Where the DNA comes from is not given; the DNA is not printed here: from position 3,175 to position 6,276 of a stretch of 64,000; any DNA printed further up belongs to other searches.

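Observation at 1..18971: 19-kb respiratory island with about 50 c-heme motifs and four quinone-coupling modules: a hybrid of Shewanella-type and Geobacter-type electron-conduit parts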

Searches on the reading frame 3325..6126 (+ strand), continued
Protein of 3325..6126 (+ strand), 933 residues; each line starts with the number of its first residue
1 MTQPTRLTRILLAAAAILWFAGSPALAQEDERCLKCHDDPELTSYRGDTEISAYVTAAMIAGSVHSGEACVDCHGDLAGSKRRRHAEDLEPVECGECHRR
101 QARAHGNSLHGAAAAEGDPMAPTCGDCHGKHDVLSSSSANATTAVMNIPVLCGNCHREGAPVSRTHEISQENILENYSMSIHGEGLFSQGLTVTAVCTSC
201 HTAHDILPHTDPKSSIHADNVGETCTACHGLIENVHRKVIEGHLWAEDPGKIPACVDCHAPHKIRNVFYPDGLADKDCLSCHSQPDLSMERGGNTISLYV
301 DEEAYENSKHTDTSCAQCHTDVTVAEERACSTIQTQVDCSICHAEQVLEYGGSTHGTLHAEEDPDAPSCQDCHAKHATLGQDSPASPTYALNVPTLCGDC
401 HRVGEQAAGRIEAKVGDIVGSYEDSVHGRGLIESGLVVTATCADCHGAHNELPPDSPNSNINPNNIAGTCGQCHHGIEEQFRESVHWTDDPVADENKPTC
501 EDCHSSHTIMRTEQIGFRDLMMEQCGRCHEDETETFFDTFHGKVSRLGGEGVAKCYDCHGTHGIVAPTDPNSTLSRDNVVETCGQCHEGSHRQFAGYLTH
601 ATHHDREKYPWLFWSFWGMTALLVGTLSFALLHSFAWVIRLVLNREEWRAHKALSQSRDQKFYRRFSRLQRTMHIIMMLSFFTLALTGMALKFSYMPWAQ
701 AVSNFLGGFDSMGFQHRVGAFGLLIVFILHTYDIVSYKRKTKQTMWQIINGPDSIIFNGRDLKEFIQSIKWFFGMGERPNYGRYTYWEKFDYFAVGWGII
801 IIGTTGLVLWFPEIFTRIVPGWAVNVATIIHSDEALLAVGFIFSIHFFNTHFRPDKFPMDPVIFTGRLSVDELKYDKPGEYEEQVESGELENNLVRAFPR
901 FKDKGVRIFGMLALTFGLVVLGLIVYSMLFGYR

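Call 22: find_encoding_contigs(protein=P0003, flank=10000, max_places=3)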
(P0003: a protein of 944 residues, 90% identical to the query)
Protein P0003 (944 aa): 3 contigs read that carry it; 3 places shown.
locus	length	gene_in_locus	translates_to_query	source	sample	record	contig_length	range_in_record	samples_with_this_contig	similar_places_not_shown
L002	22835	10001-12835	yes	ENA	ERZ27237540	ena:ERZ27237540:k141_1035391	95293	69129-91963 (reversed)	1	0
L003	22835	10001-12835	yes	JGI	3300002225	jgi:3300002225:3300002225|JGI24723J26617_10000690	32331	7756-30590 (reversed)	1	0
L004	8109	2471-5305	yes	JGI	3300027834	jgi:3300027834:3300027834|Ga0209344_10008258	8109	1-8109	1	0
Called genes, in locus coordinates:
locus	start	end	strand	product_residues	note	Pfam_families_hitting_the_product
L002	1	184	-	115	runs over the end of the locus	PF01155:HypA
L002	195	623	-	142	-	PF00254:FKBP_C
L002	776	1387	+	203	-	PF01613:Flavin_Reduct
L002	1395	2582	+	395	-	PF01546:Peptidase_M20, PF07687:M20_dimer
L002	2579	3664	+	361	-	PF07755:DUF1611 (faint)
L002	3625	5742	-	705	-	PF11854:MtrB_PioB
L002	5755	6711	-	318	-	PF14522:Cytochrome_C7 (faint), PF22113:Mtrc-MtrF_II-IV_dom (faint), PF22678:Cytochrom_c_NrfB-like, PF09699:Paired_CXXCH_1 (weak), PF14537:Cytochrom_c3_2 (weak), PF22678:Cytochrom_c_NrfB-like (weak), PF09699:Paired_CXXCH_1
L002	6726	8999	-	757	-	PF22112:OmcA-like_N (weak), PF22111:MtrC-MtrF_N (faint), PF02085:Cytochrom_CIII (faint), PF14522:Cytochrome_C7 (faint), PF09699:Paired_CXXCH_1 (faint), PF14537:Cytochrom_c3_2 (faint), PF22113:Mtrc-MtrF_II-IV_dom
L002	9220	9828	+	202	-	PF00034:Cytochrom_C (faint), PF13442:Cytochrome_CBB3 (faint)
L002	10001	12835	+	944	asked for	PF14522:Cytochrome_C7 (faint), PF03264:Cytochrom_NNT (faint), PF09699:Paired_CXXCH_1 (faint), PF14537:Cytochrom_c3_2 (faint), PF22113:Mtrc-MtrF_II-IV_dom (faint), PF01292:Ni_hydr_CYTB (weak)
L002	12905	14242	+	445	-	PF03600:CitMHS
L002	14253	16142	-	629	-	PF02085:Cytochrom_CIII (faint), PF14522:Cytochrome_C7 (faint), PF14537:Cytochrom_c3_2 (faint), PF01292:Ni_hydr_CYTB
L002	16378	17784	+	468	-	PF03264:Cytochrom_NNT (weak)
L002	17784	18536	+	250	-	PF01127:Sdh_cyt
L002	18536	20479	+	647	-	PF00890:FAD_binding_2, PF07992:Pyr_redox_2 (weak), PF02910:Succ_DH_flav_C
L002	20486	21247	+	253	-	PF13085:Fer2_3, PF13183:Fer4_8, PF12838:Fer4_7 (weak), PF13534:Fer4_17 (weak)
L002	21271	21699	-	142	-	-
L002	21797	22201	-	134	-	PF00571:CBS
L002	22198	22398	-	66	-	-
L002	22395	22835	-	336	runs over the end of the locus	PF02424:ApbE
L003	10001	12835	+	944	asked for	PF14522:Cytochrome_C7 (faint), PF03264:Cytochrom_NNT (faint), PF09699:Paired_CXXCH_1 (faint), PF14537:Cytochrom_c3_2 (faint), PF22113:Mtrc-MtrF_II-IV_dom (faint), PF01292:Ni_hydr_CYTB (weak)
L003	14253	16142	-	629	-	PF02085:Cytochrom_CIII (faint), PF09699:Paired_CXXCH_1 (faint), PF14522:Cytochrome_C7 (faint), PF14537:Cytochrom_c3_2 (faint), PF01292:Ni_hydr_CYTB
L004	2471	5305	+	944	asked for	PF14522:Cytochrome_C7 (faint), PF03264:Cytochrom_NNT (faint), PF09699:Paired_CXXCH_1 (faint), PF14537:Cytochrom_c3_2 (faint), PF22113:Mtrc-MtrF_II-IV_dom (faint), PF01292:Ni_hydr_CYTB (weak)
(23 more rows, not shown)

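Call 23: find_encoding_contigs(protein=P0063, flank=10000, max_places=3)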
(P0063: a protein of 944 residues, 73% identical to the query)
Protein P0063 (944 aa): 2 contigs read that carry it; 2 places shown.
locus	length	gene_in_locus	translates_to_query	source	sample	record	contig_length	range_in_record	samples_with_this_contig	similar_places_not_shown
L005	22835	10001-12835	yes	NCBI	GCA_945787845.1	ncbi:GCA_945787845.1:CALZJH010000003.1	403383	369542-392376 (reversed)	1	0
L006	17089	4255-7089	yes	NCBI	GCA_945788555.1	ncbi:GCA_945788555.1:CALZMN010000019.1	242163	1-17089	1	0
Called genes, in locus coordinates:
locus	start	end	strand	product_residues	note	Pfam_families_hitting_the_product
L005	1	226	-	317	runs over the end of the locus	PF00226:DnaJ, PF01556:DnaJ_C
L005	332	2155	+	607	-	PF00005:ABC_tran, PF02463:SMC_N (faint), PF13304:AAA_21 (faint)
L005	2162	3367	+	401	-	-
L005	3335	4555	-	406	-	PF03576:Peptidase_S58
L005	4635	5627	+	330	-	PF16884:ADH_N_2 (faint), PF08240:ADH_N, PF00107:ADH_zinc_N, PF13602:ADH_zinc_N_2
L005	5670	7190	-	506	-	PF04984:Phage_sheath_1 (weak), PF17482:Phage_sheath_1C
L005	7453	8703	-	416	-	PF01757:Acyl_transf_3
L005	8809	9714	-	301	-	PF12833:HTH_18, PF00165:HTH_AraC (weak)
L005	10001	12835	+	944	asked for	PF02085:Cytochrom_CIII (faint), PF09699:Paired_CXXCH_1 (faint), PF14522:Cytochrome_C7 (faint), PF14537:Cytochrom_c3_2 (faint), PF22113:Mtrc-MtrF_II-IV_dom (weak), PF01292:Ni_hydr_CYTB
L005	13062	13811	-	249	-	PF02660:G3P_acyltransf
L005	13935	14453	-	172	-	PF08212:Lipocalin_2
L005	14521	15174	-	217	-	PF20122:DUF6512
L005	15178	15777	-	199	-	PF04955:HupE_UreJ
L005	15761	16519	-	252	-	PF02660:G3P_acyltransf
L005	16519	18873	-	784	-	PF01326:PPDK_N, PF27448:Rph_4th (weak), PF00391:PEP-utilizers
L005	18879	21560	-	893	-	PF07715:Plug, PF00593:TonB_dep_Rec_b-barrel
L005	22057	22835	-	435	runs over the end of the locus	PF03109:ABC1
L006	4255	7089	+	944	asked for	PF02085:Cytochrom_CIII (faint), PF09699:Paired_CXXCH_1 (faint), PF14522:Cytochrome_C7 (faint), PF14537:Cytochrom_c3_2 (faint), PF22113:Mtrc-MtrF_II-IV_dom (weak), PF01292:Ni_hydr_CYTB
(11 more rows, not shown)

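Call 24: find_related_loci(query=window:3325-6126:+, collection=genome_contigs, flank=10000)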
Query window:3325-6126:+ (933 aa) in genome_contigs; peptide patterns used: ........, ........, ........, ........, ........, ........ (x = any residue, [..] = any of these).
600 stretches matched a pattern (row limit reached: there are more); 596 encode a relative of the query (tblastn E <= 1e-3); the best 80 are kept; 80 distinct loci.
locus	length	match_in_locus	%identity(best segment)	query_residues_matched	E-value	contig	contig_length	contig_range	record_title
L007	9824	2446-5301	83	1-933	0e+0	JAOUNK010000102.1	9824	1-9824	MAG: Gammaproteobacteria bacterium isolate 8_1_July_SF_Bin69 8_1_July_SF_Bin69_scaffold_3025_c1, whole genome shotgun se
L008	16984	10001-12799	84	1-933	0e+0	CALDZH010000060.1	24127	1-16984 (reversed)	MAG: uncultured Woeseiaceae bacterium isolate N1_Bin_METABAT__269_sub_1_1 genome assembly, contig: c_000000586952, whole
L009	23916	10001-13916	79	5-933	0e+0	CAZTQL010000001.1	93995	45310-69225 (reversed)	MAG TPA_asm: uncultured Woeseiaceae bacterium isolate SRP155585_co2_189 genome assembly, contig: NODE_25_length_93995_co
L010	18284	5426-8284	85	1-933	0e+0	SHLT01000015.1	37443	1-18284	MAG: Chromatiales bacterium isolate GroopM.bin_14 NODE_118_length_37443_cov_12.016583, whole genome shotgun sequence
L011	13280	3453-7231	76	5-933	0e+0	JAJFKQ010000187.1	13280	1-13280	MAG: Woeseiaceae bacterium isolate OFTM126 OFTM126_186, whole genome shotgun sequence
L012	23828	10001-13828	74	2-933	0e+0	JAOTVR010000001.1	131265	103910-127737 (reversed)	MAG: Gammaproteobacteria bacterium isolate 13_May_SF_Bin53 13_May_SF_Bin53_scaffold_48_c1, whole genome shotgun sequence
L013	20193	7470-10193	77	26-933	0e+0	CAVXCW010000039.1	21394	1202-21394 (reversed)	MAG: uncultured Gammaproteobacteria bacterium isolate MFD03551.bin.1.18 genome assembly, contig: contig_60689, whole gen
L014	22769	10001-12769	73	11-933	0e+0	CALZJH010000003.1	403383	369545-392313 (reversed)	MAG: uncultured Woeseiaceae bacterium isolate FO_M_Gamma_098.1 genome assembly, contig: scaffold_6, whole genome shotgun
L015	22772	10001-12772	78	11-933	0e+0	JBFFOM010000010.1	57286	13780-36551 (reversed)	MAG: Woeseiaceae bacterium isolate Mix_mud19.2022.05.13 k141_1833610_length_57286_cov_13.0000, whole genome shotgun sequ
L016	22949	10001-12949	61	4-933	0e+0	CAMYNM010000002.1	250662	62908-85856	MAG: Thermoanaerobaculia bacterium isolate FO_M_Acidobacteriota_06 genome assembly, contig: scaffold_4, whole genome sho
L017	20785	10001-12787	63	4-933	0e+0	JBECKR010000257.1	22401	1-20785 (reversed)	MAG: Acidobacteriota bacterium isolate ETDI10 k127_629700, whole genome shotgun sequence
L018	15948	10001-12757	63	11-933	0e+0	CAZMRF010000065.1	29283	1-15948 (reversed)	MAG TPA_asm: uncultured Acidobacteriota bacterium isolate SRP119689_co1_145 genome assembly, contig: NODE_1981_length_29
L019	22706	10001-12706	64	28-933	0e+0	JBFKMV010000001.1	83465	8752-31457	MAG: Candidatus Polarisedimenticolaceae bacterium isolate Mix_sand22.2022.08.D.57 k141_4933409_length_83465_cov_15.0761,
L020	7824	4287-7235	59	4-933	0e+0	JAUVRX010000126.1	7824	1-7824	MAG: Acidobacteriota bacterium isolate CSMAG_725 CSMAG_725_k127_3854441_length_7824_cov_16.1495, whole genome shotgun se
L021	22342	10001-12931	59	6-933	0e+0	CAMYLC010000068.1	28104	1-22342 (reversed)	MAG: Thermoanaerobaculia bacterium isolate FCS_M_Acidobacteriota_05 genome assembly, contig: scaffold_2240, whole genome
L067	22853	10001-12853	83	1-933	0e+0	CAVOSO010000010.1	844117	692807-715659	MAG: uncultured Gammaproteobacteria bacterium isolate MFD09964.bin.1.76 genome assembly, contig: contig_9032, whole geno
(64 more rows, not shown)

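Call 33: search_protein_families(library=ncbifam, proteins=[L002:5755-6711:-, L002:3625-5742:-, L002:6726-8999:-], max_evalue=0.001)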
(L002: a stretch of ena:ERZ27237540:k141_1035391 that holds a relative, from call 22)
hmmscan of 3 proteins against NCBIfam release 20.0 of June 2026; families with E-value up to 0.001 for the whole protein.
L002:5755-6711:- (318 aa): 8 families
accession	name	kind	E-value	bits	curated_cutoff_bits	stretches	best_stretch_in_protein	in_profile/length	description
TIGR03508.1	decahem_SO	subfamily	1.8e-83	280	192.2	1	44-312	1-258/258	DmsE family decaheme c-type cytochrome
NF041028.1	decahem_GSU2203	exception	7.5e-62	209.3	325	1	24-314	15-307/317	GSU2203 family decaheme c-type cytochrome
TIGR01905.1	paired_CXXCH_1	subfamily_domain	1.4e-27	95.3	25.2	3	235-272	1-39/41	doubled CXXCH domain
NF008659.0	PRK11659.1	equivalog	2.8e-24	85.9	184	2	9-181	10-174/188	cytochrome c nitrite reductase pentaheme subunit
TIGR03146.1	cyt_nit_nrfB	equivalog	1.1e-15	58.2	166.6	2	42-178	8-145/145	cytochrome c nitrite reductase pentaheme subunit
NF049875.1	NetB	exception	2.3e-12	47.2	380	2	45-179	69-200/211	Nrf-like electron transfer protein NetB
TIGR03153.1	cytochr_NrfH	equivalog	6.2e-06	26.3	134.2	0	112-154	20-62/138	cytochrome c nitrite reductase small subunit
NF045722.1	c3_cytochr_TmcA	equivalog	0.00091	19.1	114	0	121-178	58-114/125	acidic tetraheme cytochrome c3 TmcA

L002:3625-5742:- (705 aa): 2 families
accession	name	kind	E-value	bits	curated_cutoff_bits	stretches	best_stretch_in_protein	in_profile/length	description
TIGR03509.1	OMP_MtrB_PioB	subfamily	4.6e-116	388.9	240.05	1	47-696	2-662/662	MtrB/PioB family decaheme-associated outer membrane protein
NF041027.1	GSU2204_Se_pt_1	equivalog_domain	1.3e-11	44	350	1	271-455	265-442/580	GSU2204 family CXXCH-containing (seleno)protein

L002:6726-8999:- (757 aa): 2 families
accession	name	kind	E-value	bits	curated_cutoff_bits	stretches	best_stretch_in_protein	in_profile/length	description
TIGR03507.1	decahem_SO1788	subfamily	1.1e-143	480.1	209.3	1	81-749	5-672/672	OmcA/MtrC family decaheme c-type cytochrome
TIGR03508.1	decahem_SO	subfamily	9e-06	25.3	192.2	0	305-375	115-177/258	DmsE family decaheme c-type cytochrome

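Call 37: find_encoding_contigs(protein=P0120, flank=10000, max_places=1)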
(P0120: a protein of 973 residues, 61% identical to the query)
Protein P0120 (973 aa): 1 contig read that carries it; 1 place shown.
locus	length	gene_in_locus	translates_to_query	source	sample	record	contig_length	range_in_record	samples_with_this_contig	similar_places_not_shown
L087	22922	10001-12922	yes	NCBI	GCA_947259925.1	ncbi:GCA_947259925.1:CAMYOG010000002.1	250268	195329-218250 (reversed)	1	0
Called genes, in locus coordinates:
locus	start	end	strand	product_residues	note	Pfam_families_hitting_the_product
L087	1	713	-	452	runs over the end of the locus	PF02812:ELFV_dehydrog_N, PF00208:ELFV_dehydrog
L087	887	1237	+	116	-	-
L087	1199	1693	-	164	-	PF01750:HycI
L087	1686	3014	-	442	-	PF00374:NiFeSe_Hases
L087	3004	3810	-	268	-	PF01058:Oxidored_q6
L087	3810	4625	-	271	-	PF00175:NAD_binding_1, PF10418:DHODB_Fe-S_bind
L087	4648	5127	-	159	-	PF00027:cNMP_binding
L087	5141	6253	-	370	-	PF12838:Fer4_7 (faint), PF13746:Fer4_18 (faint), PF13534:Fer4_17 (faint), PF14697:Fer4_21 (faint), PF12797:Fer4_2 (faint), PF13237:Fer4_10 (faint), PF17179:Fer4_22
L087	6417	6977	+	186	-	-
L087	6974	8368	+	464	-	PF01212:Beta_elim_lyase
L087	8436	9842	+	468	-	PF03264:Cytochrom_NNT, PF14522:Cytochrome_C7 (faint)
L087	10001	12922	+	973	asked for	PF02085:Cytochrom_CIII (faint), PF09699:Paired_CXXCH_1 (faint), PF14522:Cytochrome_C7 (faint), PF14537:Cytochrom_c3_2 (faint), PF01292:Ni_hydr_CYTB (weak)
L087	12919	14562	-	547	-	PF14522:Cytochrome_C7 (faint), PF14537:Cytochrom_c3_2 (faint), PF01292:Ni_hydr_CYTB, PF14358:DUF4405 (weak)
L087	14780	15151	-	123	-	PF13442:Cytochrome_CBB3 (weak)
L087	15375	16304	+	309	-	PF14522:Cytochrome_C7 (faint), PF22113:Mtrc-MtrF_II-IV_dom (faint), PF22678:Cytochrom_c_NrfB-like (weak), PF14537:Cytochrom_c3_2 (weak), PF09699:Paired_CXXCH_1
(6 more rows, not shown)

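Call 38: find_encoding_contigs(protein=P0119, flank=10000, max_places=1)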
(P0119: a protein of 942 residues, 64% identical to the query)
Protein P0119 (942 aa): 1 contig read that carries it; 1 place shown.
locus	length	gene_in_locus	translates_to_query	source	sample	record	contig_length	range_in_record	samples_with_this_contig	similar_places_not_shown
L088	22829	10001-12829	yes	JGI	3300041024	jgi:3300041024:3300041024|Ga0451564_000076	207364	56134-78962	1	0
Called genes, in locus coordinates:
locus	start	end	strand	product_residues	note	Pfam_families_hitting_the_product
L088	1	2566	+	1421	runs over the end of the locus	PF01855:POR_N, PF17147:PFOR_II, PF12838:Fer4_7 (faint), PF13187:Fer4_9 (faint), PF00037:Fer4 (weak), PF12797:Fer4_2 (faint), PF12837:Fer4_6 (weak), PF13237:Fer4_10 (faint), +1 more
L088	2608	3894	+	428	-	PF13375:RnfC_N, PF01512:Complex1_51K, PF10531:SLBB, PF12797:Fer4_2 (weak), PF13237:Fer4_10, PF14697:Fer4_21 (weak), PF12838:Fer4_7, PF13183:Fer4_8, +4 more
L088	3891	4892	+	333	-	PF03116:NQR2_RnfD_RnfE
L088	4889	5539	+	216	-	PF04205:FMN_bind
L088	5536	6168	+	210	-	PF02508:Rnf-Nqr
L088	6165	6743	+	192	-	PF02508:Rnf-Nqr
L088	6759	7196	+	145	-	PF13442:Cytochrome_CBB3 (weak)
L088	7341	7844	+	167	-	PF13474:SnoaL_3, PF14534:DUF4440 (weak)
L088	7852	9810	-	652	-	PF09699:Paired_CXXCH_1 (faint), PF14522:Cytochrome_C7 (faint), PF14537:Cytochrom_c3_2 (faint), PF01292:Ni_hydr_CYTB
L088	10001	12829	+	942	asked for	PF02085:Cytochrom_CIII (faint), PF03264:Cytochrom_NNT (faint), PF09699:Paired_CXXCH_1 (faint), PF14522:Cytochrome_C7 (faint), PF14537:Cytochrom_c3_2 (faint), PF01292:Ni_hydr_CYTB (weak)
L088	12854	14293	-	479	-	PF03264:Cytochrom_NNT, PF14522:Cytochrome_C7 (faint)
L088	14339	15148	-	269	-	PF02535:Zip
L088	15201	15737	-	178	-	-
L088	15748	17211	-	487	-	PF27537:HoxH, PF00374:NiFeSe_Hases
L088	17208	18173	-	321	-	PF01058:Oxidored_q6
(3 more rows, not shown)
